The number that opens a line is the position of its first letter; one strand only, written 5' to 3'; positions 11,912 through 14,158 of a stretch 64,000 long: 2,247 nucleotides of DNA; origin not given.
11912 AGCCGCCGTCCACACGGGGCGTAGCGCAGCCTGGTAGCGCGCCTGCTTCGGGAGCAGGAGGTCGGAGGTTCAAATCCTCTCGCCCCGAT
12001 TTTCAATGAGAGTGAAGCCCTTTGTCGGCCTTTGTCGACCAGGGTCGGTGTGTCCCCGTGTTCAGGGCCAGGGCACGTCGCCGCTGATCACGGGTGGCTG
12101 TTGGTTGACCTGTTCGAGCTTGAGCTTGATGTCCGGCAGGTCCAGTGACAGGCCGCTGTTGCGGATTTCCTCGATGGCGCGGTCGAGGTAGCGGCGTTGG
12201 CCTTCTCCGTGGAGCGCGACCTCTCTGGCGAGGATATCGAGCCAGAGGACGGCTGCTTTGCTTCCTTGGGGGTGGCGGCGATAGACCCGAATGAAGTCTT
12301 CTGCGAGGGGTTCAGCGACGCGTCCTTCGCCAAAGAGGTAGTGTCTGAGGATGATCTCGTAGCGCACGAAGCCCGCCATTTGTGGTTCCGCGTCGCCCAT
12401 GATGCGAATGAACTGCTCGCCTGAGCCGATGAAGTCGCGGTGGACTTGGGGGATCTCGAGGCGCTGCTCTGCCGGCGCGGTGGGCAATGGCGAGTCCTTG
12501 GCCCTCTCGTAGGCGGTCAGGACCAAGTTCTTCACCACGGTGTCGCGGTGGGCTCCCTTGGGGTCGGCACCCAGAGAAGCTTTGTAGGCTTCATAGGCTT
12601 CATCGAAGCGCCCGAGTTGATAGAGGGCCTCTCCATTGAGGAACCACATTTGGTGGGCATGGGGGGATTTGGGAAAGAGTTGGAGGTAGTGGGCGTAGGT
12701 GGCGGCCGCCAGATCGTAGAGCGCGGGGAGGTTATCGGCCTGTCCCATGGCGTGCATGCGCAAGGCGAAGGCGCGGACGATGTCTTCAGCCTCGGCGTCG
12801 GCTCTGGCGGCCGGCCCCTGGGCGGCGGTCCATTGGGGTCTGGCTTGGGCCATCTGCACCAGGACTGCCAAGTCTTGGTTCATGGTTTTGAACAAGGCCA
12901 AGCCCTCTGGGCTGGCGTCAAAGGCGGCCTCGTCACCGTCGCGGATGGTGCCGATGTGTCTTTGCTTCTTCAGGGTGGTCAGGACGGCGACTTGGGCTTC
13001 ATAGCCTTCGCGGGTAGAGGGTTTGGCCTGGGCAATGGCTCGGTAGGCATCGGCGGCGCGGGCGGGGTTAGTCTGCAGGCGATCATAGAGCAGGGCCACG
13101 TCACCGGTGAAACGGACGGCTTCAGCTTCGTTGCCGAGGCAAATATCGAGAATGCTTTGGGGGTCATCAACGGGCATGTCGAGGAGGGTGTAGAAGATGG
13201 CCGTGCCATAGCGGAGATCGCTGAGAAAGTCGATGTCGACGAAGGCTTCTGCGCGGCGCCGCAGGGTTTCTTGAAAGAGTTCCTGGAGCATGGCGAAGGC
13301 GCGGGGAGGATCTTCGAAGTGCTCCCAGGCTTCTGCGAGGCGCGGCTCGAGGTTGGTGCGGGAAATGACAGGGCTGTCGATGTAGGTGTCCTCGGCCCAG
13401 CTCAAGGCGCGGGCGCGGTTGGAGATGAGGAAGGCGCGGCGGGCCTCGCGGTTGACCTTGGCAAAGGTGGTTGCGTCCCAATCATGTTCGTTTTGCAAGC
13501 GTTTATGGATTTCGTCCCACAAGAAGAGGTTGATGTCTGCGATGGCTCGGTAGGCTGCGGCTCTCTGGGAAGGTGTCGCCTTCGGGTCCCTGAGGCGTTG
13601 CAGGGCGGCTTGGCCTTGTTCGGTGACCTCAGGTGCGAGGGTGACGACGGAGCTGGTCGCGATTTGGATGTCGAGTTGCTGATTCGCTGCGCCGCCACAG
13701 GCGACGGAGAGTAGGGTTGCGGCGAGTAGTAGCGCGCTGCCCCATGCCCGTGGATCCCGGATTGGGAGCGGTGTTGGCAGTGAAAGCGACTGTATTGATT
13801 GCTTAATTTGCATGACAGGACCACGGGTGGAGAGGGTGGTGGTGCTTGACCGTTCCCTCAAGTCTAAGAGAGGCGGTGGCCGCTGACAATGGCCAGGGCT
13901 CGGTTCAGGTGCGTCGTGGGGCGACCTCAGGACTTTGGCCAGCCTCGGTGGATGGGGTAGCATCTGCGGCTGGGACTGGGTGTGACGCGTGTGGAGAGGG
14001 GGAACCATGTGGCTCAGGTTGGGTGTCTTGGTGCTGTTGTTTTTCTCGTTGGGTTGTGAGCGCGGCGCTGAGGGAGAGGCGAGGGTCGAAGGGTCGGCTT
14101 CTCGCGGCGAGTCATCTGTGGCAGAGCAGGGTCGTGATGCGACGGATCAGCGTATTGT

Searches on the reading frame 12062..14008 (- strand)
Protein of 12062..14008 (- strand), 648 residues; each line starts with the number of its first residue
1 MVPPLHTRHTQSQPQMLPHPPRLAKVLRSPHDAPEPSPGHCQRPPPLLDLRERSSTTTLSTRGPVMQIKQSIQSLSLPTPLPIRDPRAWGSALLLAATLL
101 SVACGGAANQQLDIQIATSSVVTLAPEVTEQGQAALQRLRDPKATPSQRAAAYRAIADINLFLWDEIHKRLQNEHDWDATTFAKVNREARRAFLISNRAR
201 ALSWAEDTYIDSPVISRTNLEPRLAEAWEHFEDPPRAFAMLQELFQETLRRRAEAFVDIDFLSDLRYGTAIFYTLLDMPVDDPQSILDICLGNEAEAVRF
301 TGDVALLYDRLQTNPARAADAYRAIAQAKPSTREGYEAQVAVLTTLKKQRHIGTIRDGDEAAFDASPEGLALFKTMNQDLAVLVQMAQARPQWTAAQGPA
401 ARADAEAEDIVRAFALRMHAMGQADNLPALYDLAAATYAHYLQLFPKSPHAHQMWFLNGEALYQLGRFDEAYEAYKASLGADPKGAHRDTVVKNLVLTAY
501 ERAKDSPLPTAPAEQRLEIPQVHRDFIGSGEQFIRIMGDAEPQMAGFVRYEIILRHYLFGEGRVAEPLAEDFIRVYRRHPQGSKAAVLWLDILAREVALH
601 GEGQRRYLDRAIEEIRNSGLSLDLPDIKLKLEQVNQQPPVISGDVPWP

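Call 41: search_protein_families(library=pfam, proteins=[window:12062-14008:-], max_evalue=0.0001)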
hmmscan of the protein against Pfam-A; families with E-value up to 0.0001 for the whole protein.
window:12062-14008:- (648 aa): 1 family
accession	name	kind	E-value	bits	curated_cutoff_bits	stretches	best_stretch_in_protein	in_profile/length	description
PF13432.12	TPR_16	-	2.3e-06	28.4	32.7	1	431-485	13-64/65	Tetratricopeptide repeat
